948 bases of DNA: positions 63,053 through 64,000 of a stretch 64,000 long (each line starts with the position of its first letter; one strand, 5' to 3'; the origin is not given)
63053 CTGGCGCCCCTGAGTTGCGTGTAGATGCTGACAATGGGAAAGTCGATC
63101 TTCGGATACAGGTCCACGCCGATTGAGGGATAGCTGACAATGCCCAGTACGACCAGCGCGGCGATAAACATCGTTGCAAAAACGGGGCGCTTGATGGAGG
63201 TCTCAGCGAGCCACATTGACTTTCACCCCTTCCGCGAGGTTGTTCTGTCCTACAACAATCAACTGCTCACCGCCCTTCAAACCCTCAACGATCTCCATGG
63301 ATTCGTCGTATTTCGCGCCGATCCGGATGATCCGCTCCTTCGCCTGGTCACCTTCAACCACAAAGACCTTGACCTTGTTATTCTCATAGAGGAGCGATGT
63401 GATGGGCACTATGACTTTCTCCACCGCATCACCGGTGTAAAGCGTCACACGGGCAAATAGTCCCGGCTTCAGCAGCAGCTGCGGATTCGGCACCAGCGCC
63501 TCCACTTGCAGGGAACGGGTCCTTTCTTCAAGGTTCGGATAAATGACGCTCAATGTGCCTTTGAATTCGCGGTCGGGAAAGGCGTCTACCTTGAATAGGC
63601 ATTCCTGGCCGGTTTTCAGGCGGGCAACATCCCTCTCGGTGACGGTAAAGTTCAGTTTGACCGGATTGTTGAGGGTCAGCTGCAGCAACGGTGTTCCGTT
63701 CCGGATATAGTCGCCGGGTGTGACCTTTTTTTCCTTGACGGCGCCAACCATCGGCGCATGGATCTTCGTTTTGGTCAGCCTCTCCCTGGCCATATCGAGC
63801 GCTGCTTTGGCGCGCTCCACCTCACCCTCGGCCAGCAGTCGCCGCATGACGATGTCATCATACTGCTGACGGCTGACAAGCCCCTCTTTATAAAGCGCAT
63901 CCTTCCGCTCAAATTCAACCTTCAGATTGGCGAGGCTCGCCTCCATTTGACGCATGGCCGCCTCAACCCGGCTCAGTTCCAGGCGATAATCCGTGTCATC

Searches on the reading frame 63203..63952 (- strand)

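Call 48: search_protein_families(library=pfam, proteins=[window:63203-63952:-], max_evalue=0.00001)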
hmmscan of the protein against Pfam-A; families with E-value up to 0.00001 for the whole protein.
window:63203-63952:- (249 aa): 2 families
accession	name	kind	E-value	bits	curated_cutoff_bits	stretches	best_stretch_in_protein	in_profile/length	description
PF16576.10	HlyD_D23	-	1.7e-26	93.3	30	1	47-167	94-214/214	Barrel-sandwich domain of CusB or HlyD membrane-fusion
PF13437.12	HlyD_3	-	1.1e-16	61.9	22.2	1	63-164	1-106/106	HlyD family secretion protein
